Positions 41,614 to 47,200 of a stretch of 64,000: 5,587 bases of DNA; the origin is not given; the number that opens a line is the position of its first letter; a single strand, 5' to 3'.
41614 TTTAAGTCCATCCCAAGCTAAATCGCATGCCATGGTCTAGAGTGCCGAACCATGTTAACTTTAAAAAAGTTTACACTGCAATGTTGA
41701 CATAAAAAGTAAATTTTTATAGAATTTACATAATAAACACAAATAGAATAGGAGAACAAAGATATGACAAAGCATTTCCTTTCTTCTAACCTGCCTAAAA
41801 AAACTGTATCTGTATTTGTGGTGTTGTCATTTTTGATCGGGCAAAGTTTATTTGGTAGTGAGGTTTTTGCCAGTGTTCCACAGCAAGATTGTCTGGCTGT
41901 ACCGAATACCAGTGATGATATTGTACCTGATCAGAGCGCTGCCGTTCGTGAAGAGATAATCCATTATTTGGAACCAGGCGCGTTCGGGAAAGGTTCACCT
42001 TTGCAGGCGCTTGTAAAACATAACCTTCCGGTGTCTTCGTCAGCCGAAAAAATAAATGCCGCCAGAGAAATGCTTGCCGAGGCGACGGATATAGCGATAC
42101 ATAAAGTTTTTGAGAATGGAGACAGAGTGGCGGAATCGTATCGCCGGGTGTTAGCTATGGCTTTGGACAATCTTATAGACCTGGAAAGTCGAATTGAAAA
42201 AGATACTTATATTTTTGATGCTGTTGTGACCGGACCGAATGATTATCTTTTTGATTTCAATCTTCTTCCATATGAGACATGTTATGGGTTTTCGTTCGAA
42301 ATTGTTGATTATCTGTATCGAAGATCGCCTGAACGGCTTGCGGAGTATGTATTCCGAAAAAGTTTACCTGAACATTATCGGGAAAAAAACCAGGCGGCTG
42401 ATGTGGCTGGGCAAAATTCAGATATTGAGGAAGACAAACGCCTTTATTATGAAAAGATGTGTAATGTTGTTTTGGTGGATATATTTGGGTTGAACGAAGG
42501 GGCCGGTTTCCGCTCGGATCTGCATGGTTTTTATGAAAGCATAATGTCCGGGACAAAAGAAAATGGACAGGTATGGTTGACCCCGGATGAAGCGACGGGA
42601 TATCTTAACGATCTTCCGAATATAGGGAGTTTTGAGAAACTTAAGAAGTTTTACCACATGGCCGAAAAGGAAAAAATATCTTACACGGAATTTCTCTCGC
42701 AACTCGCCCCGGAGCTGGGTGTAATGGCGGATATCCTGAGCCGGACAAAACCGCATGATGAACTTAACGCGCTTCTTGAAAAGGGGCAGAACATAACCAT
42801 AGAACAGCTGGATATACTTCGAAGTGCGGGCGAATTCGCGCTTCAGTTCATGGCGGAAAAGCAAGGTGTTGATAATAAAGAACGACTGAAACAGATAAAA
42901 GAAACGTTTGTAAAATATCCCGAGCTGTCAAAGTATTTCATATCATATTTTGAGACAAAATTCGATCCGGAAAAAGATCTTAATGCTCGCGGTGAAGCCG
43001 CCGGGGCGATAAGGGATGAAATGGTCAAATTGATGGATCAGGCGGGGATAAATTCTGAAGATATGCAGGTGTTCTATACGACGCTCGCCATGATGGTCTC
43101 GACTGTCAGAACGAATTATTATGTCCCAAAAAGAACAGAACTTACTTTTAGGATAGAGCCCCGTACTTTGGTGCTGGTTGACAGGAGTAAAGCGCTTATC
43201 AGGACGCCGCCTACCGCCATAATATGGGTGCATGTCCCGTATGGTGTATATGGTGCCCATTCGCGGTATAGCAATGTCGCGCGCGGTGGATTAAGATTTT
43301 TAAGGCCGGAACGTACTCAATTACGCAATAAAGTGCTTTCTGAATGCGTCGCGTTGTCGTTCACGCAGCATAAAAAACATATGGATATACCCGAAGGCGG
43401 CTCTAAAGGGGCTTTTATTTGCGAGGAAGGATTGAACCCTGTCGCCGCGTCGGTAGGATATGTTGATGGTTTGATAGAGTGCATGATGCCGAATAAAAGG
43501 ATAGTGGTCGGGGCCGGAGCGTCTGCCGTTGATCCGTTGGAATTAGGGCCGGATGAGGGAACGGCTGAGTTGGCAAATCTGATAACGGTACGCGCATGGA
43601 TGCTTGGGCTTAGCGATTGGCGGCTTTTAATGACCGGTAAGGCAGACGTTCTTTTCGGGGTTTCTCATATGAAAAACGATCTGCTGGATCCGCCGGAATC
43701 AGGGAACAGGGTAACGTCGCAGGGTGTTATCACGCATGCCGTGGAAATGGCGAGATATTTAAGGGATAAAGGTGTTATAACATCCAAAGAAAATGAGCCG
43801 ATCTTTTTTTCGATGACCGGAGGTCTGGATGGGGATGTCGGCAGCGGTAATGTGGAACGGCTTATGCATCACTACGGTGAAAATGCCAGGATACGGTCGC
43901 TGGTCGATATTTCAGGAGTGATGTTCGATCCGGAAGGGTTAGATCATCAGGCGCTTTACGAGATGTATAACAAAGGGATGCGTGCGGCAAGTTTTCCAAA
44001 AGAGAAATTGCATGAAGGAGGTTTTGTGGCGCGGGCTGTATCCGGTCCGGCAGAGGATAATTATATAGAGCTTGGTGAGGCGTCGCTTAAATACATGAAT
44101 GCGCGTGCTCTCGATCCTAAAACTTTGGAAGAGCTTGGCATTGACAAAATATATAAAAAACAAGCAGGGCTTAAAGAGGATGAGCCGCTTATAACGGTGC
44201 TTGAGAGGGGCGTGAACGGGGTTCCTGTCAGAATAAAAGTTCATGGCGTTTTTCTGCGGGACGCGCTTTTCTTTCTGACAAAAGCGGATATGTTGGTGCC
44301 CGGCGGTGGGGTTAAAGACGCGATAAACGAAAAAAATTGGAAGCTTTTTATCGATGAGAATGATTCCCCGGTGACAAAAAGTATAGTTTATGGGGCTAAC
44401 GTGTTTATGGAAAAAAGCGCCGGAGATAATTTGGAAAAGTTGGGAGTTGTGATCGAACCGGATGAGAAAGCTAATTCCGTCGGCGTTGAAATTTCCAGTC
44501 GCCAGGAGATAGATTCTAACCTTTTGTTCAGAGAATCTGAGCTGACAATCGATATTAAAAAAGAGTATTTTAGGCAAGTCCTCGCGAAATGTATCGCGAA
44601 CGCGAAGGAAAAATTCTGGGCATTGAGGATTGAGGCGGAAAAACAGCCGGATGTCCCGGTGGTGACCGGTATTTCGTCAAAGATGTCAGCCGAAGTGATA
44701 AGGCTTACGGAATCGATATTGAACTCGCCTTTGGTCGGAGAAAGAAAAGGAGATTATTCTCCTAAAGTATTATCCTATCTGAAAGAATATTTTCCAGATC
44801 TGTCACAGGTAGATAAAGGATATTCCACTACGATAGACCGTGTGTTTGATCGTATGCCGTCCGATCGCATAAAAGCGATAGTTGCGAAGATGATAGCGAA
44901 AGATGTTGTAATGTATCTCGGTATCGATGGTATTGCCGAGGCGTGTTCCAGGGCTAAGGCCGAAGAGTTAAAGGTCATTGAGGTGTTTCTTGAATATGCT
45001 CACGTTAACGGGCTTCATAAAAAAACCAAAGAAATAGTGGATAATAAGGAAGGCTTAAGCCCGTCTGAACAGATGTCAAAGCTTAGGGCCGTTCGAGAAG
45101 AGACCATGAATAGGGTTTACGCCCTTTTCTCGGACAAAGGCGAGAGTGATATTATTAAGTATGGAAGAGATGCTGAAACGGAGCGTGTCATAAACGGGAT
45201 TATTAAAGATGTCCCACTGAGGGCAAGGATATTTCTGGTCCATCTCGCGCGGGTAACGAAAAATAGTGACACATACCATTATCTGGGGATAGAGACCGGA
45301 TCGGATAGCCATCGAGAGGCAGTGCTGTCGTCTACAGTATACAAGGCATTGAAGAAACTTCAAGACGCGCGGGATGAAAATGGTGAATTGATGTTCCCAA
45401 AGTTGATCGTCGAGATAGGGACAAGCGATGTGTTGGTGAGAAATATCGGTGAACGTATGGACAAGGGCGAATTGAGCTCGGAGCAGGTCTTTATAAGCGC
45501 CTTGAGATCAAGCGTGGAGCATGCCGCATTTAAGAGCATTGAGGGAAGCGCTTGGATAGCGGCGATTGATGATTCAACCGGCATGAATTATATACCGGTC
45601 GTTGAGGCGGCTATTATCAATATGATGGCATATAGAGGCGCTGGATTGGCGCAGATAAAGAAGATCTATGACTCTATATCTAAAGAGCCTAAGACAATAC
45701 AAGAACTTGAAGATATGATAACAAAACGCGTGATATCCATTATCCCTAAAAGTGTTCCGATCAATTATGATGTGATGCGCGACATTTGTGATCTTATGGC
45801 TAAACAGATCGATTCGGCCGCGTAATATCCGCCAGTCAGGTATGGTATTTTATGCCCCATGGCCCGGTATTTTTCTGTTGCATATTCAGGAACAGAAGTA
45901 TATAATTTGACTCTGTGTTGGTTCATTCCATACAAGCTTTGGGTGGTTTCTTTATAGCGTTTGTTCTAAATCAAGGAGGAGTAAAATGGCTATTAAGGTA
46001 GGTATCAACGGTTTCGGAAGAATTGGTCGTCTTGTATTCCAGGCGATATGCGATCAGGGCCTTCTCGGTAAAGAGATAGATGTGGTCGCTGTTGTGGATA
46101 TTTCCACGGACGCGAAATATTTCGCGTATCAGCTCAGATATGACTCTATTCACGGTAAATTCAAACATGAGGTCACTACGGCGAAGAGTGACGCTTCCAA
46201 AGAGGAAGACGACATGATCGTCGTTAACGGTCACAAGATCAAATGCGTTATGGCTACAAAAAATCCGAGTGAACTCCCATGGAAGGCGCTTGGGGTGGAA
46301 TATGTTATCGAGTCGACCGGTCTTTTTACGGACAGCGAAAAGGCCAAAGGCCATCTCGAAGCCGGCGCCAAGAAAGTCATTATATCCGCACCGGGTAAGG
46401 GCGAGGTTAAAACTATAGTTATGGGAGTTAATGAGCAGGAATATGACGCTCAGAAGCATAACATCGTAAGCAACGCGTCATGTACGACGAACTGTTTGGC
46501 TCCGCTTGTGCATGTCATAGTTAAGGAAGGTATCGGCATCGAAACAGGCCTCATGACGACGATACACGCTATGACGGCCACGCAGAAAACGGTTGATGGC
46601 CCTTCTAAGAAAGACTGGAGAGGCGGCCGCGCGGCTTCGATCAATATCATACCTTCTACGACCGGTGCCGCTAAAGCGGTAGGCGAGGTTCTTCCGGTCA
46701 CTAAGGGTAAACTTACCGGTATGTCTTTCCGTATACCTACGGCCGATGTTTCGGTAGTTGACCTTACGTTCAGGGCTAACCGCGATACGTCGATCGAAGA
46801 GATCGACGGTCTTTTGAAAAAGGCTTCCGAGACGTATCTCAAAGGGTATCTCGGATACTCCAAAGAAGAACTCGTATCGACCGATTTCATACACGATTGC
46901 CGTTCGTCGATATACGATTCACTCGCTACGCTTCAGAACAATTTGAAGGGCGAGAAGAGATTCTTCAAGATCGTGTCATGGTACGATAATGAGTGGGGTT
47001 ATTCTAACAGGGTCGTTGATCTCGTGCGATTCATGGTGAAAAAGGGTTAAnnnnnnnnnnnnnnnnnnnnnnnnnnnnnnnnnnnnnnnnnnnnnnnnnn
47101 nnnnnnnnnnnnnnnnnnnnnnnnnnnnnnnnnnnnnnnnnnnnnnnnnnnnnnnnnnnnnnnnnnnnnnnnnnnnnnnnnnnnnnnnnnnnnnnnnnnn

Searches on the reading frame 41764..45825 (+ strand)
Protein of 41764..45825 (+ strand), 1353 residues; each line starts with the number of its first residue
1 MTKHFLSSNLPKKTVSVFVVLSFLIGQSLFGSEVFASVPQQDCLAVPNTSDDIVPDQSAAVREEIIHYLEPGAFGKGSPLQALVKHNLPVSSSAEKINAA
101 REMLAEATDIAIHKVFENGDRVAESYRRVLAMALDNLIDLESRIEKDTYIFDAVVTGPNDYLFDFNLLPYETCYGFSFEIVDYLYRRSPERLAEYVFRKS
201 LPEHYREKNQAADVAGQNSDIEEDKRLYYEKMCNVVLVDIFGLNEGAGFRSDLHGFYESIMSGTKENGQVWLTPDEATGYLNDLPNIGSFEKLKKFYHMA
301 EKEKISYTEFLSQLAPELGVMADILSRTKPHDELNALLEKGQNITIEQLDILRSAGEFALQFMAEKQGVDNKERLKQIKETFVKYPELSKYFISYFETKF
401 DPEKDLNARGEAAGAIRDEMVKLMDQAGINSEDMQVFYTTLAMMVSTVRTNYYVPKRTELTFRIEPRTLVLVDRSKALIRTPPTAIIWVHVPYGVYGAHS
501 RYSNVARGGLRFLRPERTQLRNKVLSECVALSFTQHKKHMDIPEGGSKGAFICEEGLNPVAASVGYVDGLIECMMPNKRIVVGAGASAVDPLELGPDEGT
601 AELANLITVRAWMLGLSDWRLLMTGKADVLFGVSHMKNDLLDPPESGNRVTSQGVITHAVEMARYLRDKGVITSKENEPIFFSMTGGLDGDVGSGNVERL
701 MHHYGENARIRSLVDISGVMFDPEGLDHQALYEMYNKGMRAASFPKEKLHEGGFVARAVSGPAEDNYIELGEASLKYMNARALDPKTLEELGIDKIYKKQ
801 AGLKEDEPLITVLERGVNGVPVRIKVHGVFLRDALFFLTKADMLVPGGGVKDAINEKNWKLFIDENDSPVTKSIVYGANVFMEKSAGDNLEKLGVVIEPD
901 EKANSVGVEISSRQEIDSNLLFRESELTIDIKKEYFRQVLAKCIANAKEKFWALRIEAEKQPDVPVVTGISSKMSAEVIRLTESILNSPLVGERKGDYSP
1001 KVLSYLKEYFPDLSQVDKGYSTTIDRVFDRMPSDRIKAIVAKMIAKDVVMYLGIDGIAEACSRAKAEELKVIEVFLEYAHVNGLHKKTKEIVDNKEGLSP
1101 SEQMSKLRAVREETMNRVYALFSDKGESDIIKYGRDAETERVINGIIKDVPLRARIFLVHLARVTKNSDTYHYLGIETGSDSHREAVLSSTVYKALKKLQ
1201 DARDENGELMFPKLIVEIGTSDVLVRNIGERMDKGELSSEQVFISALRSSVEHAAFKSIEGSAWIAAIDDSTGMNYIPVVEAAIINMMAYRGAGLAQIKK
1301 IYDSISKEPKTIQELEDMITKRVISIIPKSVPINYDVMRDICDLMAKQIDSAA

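Call 99: search_protein_families(library=pfam, proteins=[window:41764-45825:+], max_evalue=0.00001)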
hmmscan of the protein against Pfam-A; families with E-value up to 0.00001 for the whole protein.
window:41764-45825:+ (1353 aa): 2 families
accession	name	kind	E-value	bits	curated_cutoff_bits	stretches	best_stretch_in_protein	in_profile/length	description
PF00208.27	ELFV_dehydrog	-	2.6e-17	63.8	23.4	1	832-954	103-221/241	Glutamate/Leucine/Phenylalanine/Valine dehydrogenase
PF05088.18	Bac_GDH_CD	-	1.3e-09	37.6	22.8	1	431-555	12-129/497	Bacterial NAD-glutamate dehydrogenase, catalytic domain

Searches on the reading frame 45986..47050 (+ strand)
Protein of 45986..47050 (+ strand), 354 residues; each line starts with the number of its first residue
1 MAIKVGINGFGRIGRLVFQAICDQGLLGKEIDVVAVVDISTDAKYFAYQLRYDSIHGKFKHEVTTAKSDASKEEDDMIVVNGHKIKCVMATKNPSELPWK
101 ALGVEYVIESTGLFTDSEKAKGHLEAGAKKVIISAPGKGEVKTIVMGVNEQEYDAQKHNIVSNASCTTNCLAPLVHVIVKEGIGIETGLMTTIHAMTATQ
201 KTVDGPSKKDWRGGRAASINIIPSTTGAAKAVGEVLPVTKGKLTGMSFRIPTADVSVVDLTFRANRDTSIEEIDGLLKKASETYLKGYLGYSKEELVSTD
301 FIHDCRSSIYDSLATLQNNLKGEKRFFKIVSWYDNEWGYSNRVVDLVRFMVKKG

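Call 99: search_protein_families(library=pfam, proteins=[window:45986-47050:+], max_evalue=0.00001)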
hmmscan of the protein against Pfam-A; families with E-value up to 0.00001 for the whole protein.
window:45986-47050:+ (354 aa): 2 families
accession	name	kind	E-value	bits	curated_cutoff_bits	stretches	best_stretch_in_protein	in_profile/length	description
PF02800.25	Gp_dh_C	-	3.9e-59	199.2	24.4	1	171-333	1-158/158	Glyceraldehyde 3-phosphate dehydrogenase, C-terminal domain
PF00044.30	Gp_dh_N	-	1.2e-32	112.6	31.7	1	3-116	1-100/101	Glyceraldehyde 3-phosphate dehydrogenase, NAD binding domain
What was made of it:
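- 45986..47050 (+): gap (GAPDH). This variant differs from the gap gene that sits beside pgk in the closest relatives. Pfam Gp_dh_N and Gp_dh_C (call 99).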
